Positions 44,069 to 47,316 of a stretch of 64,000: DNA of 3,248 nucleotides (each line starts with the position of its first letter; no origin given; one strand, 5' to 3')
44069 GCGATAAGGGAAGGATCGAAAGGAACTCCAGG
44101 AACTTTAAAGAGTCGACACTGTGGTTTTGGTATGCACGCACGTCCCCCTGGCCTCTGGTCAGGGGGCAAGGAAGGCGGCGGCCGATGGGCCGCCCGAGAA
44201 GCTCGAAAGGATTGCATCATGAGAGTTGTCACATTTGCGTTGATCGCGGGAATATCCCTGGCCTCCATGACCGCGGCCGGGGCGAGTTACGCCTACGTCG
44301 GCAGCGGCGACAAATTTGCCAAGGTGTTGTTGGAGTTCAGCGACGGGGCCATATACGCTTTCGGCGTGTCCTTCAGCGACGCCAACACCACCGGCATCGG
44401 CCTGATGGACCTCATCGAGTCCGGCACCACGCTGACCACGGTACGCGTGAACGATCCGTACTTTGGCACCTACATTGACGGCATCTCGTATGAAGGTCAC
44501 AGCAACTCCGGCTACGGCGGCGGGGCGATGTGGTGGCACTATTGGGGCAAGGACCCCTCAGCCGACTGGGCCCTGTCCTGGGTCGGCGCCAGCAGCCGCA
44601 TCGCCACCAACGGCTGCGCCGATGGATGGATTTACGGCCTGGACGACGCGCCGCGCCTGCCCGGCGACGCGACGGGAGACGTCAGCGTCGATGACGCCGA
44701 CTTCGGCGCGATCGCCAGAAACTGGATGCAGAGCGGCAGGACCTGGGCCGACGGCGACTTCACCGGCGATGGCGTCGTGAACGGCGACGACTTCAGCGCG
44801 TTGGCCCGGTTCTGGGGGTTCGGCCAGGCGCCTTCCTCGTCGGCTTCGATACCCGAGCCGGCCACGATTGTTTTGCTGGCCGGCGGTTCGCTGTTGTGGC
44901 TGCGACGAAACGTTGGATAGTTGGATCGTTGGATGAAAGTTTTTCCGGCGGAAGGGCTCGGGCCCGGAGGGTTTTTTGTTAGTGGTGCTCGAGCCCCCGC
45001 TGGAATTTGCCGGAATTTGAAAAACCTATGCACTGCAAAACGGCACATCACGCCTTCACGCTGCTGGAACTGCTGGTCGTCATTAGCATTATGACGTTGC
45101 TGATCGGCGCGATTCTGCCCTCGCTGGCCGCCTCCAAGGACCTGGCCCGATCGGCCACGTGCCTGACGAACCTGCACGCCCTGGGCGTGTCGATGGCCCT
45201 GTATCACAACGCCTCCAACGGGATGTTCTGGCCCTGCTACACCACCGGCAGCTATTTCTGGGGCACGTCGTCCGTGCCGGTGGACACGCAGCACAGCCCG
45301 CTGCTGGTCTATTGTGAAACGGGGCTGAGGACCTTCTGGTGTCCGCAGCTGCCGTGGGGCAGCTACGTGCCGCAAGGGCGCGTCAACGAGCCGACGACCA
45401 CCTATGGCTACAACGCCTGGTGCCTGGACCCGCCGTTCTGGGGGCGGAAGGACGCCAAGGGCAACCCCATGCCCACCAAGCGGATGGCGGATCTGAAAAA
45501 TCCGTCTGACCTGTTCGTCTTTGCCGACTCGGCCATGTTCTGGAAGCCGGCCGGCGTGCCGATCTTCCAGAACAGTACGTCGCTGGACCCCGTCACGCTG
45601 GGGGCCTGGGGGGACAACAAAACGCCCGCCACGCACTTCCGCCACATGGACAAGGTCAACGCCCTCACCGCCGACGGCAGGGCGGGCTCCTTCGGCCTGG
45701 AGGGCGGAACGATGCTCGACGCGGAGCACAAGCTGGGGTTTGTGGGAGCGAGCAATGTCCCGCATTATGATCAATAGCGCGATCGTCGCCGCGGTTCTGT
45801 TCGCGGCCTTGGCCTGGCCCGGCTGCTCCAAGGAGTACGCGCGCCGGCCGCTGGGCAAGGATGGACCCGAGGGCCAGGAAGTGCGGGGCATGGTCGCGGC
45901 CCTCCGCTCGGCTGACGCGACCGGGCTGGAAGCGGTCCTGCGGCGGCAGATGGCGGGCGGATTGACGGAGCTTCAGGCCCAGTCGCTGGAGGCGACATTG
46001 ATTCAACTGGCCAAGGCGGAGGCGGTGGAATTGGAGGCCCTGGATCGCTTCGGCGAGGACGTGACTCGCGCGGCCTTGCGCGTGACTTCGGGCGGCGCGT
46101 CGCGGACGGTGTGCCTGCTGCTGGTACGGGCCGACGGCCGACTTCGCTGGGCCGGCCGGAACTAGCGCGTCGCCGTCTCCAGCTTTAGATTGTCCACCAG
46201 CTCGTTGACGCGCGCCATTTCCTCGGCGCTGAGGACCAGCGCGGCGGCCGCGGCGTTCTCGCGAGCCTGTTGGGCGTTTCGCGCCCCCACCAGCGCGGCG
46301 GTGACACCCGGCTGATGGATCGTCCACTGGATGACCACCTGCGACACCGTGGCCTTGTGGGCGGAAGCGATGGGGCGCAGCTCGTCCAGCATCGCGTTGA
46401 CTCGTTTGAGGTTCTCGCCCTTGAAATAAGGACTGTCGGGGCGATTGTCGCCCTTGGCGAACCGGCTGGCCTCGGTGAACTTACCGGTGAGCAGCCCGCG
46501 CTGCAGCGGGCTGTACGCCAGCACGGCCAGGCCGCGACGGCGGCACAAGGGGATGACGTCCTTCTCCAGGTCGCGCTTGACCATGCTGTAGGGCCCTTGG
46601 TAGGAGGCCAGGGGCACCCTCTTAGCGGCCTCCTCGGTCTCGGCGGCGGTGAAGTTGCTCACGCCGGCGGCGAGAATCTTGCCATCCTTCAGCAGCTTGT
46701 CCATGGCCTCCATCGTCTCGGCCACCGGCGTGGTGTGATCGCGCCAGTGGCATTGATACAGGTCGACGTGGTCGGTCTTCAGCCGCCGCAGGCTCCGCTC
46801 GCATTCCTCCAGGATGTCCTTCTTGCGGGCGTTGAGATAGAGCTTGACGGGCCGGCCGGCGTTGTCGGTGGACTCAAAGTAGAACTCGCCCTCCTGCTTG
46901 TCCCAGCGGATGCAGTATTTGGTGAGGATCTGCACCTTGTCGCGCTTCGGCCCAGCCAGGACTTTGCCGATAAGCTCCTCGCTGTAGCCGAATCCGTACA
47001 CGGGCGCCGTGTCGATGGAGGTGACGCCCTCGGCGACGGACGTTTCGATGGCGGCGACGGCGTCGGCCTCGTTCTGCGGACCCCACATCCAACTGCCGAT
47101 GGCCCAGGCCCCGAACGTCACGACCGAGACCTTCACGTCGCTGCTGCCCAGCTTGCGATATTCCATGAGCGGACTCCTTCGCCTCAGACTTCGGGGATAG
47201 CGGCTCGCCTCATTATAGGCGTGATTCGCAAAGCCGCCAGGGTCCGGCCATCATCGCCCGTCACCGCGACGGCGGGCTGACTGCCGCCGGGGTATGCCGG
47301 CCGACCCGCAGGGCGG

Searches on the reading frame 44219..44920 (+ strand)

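Call 70: search_protein_families(library=pfam, proteins=[window:44219-44920:+], max_evalue=0.01)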
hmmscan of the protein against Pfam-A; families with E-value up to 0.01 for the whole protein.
window:44219-44920:+ (233 aa): 2 families
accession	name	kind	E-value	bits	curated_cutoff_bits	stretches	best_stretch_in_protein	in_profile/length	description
PF00404.24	Dockerin_1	-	0.00023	21.8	22.9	1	148-197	1-54/57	Dockerin type I domain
PF07589.16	PEP-CTERM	-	0.0083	16.6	20.7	1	210-230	1-23/24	PEP-CTERM motif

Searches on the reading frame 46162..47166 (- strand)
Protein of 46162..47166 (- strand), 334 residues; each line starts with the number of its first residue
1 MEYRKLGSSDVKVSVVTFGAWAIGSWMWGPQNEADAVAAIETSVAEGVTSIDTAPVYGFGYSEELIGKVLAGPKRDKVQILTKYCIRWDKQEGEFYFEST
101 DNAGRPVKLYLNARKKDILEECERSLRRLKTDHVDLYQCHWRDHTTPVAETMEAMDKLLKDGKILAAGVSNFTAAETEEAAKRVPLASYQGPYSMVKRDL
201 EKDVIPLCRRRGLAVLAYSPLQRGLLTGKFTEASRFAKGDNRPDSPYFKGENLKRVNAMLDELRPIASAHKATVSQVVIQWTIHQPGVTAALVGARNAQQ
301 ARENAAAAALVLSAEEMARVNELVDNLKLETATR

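Call 27: find_encoding_contigs(protein=window:46162-47166:-, flank=10000, max_places=2)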
Protein window:46162-47166:- (334 aa): 14 contigs read that carry it; 2 places shown.
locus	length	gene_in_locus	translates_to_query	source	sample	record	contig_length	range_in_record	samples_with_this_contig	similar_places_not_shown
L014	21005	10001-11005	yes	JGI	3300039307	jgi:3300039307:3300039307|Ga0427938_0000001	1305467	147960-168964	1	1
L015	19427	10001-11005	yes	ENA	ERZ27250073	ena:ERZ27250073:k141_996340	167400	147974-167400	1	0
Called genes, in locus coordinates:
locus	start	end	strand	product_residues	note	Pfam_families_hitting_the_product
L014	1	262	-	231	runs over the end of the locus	-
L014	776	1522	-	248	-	PF07589:PEP_exosort_dom (weak)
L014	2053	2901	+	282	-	PF00702:Hydrolase (faint), PF08282:Hydrolase_3, PF12710:HAD (faint), PF05116:S6PP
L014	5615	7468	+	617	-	PF06045:Rhamnogal_lyase, PF13620:CarboxypepD_reg (weak), PF14686:fn3_3, PF14683:CBM-like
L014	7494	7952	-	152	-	-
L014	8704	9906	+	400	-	PF07690:MFS_1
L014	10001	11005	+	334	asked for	PF00248:Aldo_ket_red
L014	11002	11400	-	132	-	-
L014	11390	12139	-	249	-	PF07963:N_methyl (weak)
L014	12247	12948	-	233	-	-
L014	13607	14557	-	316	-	PF01368:DHH, PF02272:DHHA1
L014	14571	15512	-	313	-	PF06574:FAD_syn, PF01467:CTP_transf_like (faint), PF01687:Flavokinase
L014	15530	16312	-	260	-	PF00005:ABC_tran, PF02463:SMC_N (faint), PF13304:AAA_21 (faint)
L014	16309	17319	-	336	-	PF01032:FecCD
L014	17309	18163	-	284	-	PF01497:Peripla_BP_2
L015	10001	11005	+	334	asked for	PF00248:Aldo_ket_red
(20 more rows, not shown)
